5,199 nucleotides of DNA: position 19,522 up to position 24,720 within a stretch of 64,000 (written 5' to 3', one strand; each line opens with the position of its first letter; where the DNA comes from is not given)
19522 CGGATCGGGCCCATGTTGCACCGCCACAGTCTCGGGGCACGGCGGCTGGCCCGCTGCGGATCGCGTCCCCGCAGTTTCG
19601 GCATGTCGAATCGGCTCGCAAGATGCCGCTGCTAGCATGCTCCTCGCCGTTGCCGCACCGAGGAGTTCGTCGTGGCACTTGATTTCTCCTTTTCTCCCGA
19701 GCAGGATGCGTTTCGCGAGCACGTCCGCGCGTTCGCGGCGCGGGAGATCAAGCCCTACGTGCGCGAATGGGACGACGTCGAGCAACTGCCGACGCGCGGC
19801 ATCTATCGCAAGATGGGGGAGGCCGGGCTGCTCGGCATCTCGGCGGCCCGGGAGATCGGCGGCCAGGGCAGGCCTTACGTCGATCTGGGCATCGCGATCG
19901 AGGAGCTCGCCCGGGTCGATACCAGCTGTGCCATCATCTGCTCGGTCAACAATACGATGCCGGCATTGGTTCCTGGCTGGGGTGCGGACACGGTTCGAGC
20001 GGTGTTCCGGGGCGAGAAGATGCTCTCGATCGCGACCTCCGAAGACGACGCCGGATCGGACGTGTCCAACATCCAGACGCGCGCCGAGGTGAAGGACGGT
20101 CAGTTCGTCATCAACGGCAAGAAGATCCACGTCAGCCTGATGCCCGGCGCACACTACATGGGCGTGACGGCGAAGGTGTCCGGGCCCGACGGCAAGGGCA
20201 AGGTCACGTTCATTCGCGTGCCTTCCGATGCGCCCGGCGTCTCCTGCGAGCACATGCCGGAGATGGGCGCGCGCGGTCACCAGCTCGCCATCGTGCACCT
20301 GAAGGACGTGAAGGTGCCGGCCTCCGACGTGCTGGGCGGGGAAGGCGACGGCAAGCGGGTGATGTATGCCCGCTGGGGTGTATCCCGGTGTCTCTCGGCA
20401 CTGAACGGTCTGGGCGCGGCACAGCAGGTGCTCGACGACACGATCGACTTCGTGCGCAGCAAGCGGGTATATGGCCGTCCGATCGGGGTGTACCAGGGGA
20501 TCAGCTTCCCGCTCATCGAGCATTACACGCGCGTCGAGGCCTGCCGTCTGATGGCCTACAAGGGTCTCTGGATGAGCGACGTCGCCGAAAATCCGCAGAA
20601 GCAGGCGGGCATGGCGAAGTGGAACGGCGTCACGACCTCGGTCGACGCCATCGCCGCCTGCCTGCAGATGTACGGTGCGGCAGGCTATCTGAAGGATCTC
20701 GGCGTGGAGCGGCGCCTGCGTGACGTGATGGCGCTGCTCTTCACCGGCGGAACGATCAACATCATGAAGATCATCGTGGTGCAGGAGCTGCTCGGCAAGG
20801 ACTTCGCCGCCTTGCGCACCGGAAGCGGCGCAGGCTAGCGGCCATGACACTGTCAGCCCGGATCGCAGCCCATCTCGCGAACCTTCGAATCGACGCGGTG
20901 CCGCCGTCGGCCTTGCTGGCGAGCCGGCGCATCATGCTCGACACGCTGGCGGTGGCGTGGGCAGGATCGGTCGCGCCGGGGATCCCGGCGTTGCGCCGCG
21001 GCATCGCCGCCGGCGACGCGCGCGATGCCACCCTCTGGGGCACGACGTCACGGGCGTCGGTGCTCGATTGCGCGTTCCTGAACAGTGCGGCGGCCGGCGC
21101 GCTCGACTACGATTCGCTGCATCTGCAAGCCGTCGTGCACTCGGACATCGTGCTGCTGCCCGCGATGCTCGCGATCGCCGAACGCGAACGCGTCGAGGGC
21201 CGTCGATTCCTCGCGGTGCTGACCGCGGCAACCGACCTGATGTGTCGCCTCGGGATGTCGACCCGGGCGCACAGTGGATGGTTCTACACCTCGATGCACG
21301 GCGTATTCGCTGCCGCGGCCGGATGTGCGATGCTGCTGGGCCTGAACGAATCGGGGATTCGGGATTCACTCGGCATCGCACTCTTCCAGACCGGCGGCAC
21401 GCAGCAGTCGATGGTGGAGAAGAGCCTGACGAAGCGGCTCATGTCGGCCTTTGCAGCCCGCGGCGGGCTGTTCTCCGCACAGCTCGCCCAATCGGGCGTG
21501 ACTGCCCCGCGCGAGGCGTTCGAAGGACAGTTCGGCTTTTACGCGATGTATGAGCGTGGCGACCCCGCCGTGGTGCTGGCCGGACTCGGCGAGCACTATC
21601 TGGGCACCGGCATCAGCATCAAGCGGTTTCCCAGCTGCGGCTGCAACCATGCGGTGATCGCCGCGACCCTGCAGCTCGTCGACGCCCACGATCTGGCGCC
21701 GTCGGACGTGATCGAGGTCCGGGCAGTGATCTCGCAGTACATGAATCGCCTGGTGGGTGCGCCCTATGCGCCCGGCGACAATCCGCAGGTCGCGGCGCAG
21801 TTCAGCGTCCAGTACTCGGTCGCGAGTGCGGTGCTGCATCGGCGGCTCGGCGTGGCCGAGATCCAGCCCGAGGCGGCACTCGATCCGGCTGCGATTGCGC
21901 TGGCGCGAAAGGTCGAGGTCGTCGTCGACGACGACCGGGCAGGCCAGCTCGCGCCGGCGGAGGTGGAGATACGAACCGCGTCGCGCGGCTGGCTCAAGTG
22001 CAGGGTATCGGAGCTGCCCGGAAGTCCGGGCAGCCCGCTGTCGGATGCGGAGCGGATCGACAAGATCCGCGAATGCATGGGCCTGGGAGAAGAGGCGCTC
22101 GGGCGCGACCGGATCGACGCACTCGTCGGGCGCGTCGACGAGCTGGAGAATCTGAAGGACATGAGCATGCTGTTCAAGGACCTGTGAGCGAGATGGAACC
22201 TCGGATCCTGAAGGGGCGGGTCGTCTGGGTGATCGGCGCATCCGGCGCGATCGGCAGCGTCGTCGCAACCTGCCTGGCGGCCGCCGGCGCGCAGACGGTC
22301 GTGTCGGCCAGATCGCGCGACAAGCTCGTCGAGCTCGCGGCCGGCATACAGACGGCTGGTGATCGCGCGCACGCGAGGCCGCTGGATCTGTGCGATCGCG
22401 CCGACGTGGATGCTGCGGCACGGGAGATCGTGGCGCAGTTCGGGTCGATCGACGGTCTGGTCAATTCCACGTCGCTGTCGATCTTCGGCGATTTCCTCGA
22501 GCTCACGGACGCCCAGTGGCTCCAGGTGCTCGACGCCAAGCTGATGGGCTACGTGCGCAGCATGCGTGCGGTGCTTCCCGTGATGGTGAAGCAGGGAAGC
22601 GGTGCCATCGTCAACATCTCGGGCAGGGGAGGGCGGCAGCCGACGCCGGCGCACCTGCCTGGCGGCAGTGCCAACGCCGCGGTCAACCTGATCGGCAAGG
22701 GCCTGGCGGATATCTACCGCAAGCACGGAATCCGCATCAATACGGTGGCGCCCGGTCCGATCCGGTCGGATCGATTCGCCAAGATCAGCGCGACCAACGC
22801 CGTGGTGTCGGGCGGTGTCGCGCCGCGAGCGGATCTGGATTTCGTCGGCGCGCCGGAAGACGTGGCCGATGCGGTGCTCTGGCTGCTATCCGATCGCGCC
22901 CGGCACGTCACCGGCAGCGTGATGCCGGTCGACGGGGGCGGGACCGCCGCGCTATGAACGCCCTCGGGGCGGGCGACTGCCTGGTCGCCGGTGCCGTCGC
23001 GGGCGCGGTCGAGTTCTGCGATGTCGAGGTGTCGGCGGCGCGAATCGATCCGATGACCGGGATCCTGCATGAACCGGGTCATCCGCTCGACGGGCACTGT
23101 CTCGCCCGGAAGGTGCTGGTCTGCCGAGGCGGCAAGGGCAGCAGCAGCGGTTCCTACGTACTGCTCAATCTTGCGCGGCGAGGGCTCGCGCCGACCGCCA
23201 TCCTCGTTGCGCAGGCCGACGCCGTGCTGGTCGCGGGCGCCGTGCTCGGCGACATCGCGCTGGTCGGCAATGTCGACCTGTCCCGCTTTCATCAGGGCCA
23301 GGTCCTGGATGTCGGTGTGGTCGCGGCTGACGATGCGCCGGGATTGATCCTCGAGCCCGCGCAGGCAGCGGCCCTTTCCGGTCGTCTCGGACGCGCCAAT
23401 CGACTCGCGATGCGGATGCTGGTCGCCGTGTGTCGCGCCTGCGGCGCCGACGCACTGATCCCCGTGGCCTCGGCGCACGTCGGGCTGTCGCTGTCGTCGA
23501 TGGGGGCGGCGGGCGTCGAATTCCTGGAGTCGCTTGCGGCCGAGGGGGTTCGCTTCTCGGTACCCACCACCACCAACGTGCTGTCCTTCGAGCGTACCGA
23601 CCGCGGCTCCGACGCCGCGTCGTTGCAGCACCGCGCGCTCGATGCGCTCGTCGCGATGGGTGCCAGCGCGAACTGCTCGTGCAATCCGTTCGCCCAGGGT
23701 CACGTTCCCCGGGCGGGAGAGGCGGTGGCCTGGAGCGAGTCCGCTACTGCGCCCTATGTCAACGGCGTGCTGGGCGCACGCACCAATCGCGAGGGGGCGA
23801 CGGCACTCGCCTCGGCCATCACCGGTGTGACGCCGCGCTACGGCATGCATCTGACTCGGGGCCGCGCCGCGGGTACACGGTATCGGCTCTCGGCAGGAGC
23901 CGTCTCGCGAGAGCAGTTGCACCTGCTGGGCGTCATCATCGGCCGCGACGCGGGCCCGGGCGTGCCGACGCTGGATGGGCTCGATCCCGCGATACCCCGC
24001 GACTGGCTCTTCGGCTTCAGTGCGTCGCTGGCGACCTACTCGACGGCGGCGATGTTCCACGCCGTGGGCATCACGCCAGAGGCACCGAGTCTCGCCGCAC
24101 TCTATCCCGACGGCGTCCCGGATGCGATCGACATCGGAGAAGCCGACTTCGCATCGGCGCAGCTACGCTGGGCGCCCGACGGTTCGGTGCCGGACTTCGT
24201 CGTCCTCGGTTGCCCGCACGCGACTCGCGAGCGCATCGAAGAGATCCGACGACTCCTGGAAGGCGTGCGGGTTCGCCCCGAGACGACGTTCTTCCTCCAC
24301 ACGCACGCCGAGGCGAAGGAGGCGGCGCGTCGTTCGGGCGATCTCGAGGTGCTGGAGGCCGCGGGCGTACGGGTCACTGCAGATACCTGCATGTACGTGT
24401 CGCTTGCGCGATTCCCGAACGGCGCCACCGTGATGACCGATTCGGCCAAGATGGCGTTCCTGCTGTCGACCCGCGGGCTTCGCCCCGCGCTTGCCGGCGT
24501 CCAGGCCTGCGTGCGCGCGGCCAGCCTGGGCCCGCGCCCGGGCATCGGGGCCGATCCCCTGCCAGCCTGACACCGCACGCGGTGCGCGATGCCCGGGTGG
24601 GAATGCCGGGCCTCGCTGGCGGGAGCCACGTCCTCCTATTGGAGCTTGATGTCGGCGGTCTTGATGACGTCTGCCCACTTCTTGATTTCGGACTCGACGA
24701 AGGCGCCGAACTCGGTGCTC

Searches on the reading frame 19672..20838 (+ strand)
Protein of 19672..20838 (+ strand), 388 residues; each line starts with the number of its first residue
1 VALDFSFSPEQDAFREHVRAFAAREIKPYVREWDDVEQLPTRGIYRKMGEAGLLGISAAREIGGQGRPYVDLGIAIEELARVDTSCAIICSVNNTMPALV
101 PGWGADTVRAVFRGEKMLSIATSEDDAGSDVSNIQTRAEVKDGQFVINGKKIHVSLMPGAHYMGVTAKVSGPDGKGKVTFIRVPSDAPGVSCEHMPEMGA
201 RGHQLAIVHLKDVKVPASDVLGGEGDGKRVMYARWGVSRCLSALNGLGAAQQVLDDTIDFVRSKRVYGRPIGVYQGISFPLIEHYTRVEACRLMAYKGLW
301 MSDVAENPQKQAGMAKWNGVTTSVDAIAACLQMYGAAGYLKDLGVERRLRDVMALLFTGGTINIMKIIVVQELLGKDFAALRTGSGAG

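Call 13: search_protein_families(library=pfam, proteins=[window:19672-20838:+], max_evalue=0.001)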
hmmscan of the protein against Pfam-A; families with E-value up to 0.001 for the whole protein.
window:19672-20838:+ (388 aa): 4 families
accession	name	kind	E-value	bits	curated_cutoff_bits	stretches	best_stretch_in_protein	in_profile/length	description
PF00441.29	Acyl-CoA_dh_1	-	2.6e-30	106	22.4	1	225-373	1-149/150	Acyl-CoA dehydrogenase, C-terminal domain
PF02771.21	Acyl-CoA_dh_N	-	1.2e-24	87.3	22.9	1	8-105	1-98/113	Acyl-CoA dehydrogenase, N-terminal domain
PF02770.24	Acyl-CoA_dh_M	-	8.3e-18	64.8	33.3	1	120-213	2-97/97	Acyl-CoA dehydrogenase, middle domain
PF08028.16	Acyl-CoA_dh_2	-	4.3e-10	40.4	22.7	1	243-354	4-125/134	Acyl-CoA dehydrogenase, C-terminal domain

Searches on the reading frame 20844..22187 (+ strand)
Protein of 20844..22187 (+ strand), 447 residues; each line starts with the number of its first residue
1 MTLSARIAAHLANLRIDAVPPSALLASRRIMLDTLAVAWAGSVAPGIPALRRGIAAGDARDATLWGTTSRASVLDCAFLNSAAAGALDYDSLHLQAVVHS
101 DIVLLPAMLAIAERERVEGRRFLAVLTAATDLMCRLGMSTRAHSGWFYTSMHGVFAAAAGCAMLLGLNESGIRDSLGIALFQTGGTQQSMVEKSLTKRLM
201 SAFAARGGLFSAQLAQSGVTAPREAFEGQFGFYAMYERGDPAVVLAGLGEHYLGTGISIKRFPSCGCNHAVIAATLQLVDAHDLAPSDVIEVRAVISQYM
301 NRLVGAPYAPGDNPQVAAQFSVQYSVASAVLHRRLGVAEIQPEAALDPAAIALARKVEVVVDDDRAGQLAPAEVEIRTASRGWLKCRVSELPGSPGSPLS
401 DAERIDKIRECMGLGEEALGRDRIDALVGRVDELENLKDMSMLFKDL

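Call 13: search_protein_families(library=pfam, proteins=[window:20844-22187:+], max_evalue=0.001)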
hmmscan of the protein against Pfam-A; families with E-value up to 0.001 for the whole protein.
window:20844-22187:+ (447 aa): 2 families
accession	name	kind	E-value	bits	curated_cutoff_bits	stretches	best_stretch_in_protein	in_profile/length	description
PF03972.19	MmgE_PrpD_N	-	9.8e-51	172.8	32.1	1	6-240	2-239/244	MmgE/PrpD N-terminal domain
PF19305.4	MmgE_PrpD_C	-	1.4e-21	77.5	32.1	1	262-413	1-153/173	MmgE/PrpD C-terminal domain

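Call 54: search_protein_families(library=ncbifam, proteins=[window:20844-22187:+], max_evalue=1e-10)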
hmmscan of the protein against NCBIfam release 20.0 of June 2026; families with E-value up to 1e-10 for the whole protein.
window:20844-22187:+ (447 aa): 1 family
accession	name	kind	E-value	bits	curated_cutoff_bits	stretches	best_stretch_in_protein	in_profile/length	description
NF042438.1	PrpD_hiGCgrampos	equivalog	1.7e-12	46.7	950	1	7-238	21-257/499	2-methylcitrate dehydratase PrpD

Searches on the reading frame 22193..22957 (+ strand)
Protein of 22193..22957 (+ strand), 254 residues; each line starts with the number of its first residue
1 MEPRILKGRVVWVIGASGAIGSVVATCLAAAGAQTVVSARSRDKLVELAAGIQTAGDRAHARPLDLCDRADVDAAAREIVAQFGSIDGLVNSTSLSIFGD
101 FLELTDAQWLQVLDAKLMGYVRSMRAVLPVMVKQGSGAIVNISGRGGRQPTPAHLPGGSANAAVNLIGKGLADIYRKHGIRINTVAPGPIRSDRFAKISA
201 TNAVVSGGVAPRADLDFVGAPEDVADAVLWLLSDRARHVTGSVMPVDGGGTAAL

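Call 44: search_protein_families(library=pfam, proteins=[window:22193-22957:+], max_evalue=0.01)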
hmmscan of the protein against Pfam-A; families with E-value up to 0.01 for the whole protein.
window:22193-22957:+ (254 aa): 6 families
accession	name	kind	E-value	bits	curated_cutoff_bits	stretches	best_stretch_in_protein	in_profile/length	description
PF13561.12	adh_short_C2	-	8e-47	160.2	27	1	15-250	1-235/236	Enoyl-(Acyl carrier protein) reductase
PF00106.31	adh_short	-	1.1e-42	146.2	26.6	1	10-201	2-193/195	short chain dehydrogenase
PF08659.16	KR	-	5.1e-13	49.8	22.6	1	11-122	3-118/180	KR domain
PF03435.24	Sacchrp_dh_NADP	-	0.00036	21.3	25.1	1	11-78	1-68/129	Saccharopine dehydrogenase NADP binding domain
PF01370.27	Epimerase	-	0.00067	19.6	20.9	1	12-77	2-61/240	NAD dependent epimerase/dehydratase family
PF02558.23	ApbA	-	0.0069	16.5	22.2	0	13-46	3-34/150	Ketopantoate reductase PanE/ApbA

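Call 95: search_protein_families(library=ncbifam, proteins=[window:22193-22957:+], max_evalue=1e-8)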
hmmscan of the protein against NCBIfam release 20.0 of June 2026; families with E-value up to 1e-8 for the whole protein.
window:22193-22957:+ (254 aa): 210 families (the best 25 are shown)
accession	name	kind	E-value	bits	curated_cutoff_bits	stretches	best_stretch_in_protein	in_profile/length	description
NF004791.0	PRK06138.1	equivalog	1.2e-43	149.3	312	1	6-252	3-251/252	SDR family oxidoreductase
NF005559.1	PRK07231.1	subfamily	1.8e-43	148.9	215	1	6-251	2-248/249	glucose 1-dehydrogenase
NF009466.0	PRK12826.1-2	subfamily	4.1e-42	144.3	222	1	9-251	4-245/248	3-oxoacyl-ACP reductase FabG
NF004818.0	PRK06172.1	equivalog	4.7e-40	137.5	336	1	6-252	5-252/253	SDR family oxidoreductase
NF004198.0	PRK05653.1-3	equivalog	4.1e-39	134.5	296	1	5-249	4-245/248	3-oxoacyl-ACP reductase FabG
NF052558.1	MBtsdlDhBudC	equivalog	7.5e-39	133.8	270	1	7-253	2-244/250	meso-2,3-butanediol dehydrogenase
NF005909.0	PRK07890.1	subfamily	8.1e-39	133.4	258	1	5-250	4-257/260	short chain dehydrogenase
NF004779.0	PRK06125.1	subfamily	1.9e-38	132.4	261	1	6-252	5-255/259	short-chain dehydrogenase/reductase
TIGR01830.1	3oxo_ACP_reduc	equivalog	3.8e-38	131.5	297.75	1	13-249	3-237/239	3-oxoacyl-[acyl-carrier-protein] reductase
NF005469.0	PRK07063.1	equivalog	5e-38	131.1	306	1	6-251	5-255/260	SDR family oxidoreductase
TIGR03971.1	SDR_subfam_1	subfamily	8.5e-38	130.2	300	1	6-251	1-269/271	mycofactocin-coupled SDR family oxidoreductase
NF005067.0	PRK06484.1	equivalog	5.5e-37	127.5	713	1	5-252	270-513/524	short chain dehydrogenase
NF005853.0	PRK07774.1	equivalog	2.6e-36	125.3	303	1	6-250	4-246/250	SDR family oxidoreductase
NF005752.0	PRK07576.1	subfamily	3.7e-36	124.8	321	1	6-250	7-250/271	SDR family oxidoreductase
NF004197.0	PRK05653.1-1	equivalog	5.6e-36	124.4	332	1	5-249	4-245/249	3-oxoacyl-ACP reductase FabG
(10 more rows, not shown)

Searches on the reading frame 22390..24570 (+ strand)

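Call 13: search_protein_families(library=pfam, proteins=[window:22390-24570:+], max_evalue=0.001)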
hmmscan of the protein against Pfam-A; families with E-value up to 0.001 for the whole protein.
window:22390-24570:+ (726 aa): 2 families
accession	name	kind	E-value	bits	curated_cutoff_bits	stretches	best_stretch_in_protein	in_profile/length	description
PF04412.18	AcnX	-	1e-100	337.7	31.5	1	321-709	3-400/400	Aconitase X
PF01989.23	AcnX_swivel_put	-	6.1e-23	80.9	27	1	218-292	6-80/80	Aconitase X swivel domain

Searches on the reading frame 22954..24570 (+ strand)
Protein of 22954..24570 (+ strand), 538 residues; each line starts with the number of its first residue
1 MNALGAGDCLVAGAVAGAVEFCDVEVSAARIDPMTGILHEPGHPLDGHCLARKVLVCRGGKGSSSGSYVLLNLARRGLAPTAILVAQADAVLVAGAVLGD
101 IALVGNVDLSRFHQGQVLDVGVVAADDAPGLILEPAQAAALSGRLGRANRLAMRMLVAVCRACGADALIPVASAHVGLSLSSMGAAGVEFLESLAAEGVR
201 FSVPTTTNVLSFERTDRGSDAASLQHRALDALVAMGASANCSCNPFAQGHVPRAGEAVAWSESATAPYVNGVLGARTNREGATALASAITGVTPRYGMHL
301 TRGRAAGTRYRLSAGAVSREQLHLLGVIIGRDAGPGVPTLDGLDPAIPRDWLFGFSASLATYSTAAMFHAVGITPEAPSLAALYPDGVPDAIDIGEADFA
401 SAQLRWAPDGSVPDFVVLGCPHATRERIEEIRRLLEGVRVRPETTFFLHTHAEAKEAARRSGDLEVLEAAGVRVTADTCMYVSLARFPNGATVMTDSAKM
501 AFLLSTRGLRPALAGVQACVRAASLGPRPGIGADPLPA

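Call 44: search_protein_families(library=pfam, proteins=[window:22954-24570:+], max_evalue=0.01)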
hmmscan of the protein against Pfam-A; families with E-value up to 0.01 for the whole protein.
window:22954-24570:+ (538 aa): 2 families
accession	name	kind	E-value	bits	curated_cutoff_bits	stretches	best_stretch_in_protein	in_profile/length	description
PF04412.18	AcnX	-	4.3e-101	338.9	31.5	1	133-521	3-400/400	Aconitase X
PF01989.23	AcnX_swivel_put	-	3.8e-23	81.5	27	1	30-104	6-80/80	Aconitase X swivel domain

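Call 54: search_protein_families(library=ncbifam, proteins=[window:22954-24570:+], max_evalue=1e-10)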
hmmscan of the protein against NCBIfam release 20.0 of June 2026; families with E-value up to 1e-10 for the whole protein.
window:22954-24570:+ (538 aa): 2 families
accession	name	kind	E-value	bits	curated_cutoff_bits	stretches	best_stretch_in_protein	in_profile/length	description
NF051439.1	C3LHypDHLhpIPSEAE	equivalog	6.4e-78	262.5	700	1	9-526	2-546/555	cis-3-hydroxy-L-proline dehydratase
NF003046.0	PRK03955.1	equivalog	2.2e-21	76.1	163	1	30-120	30-120/132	DUF126 domain-containing protein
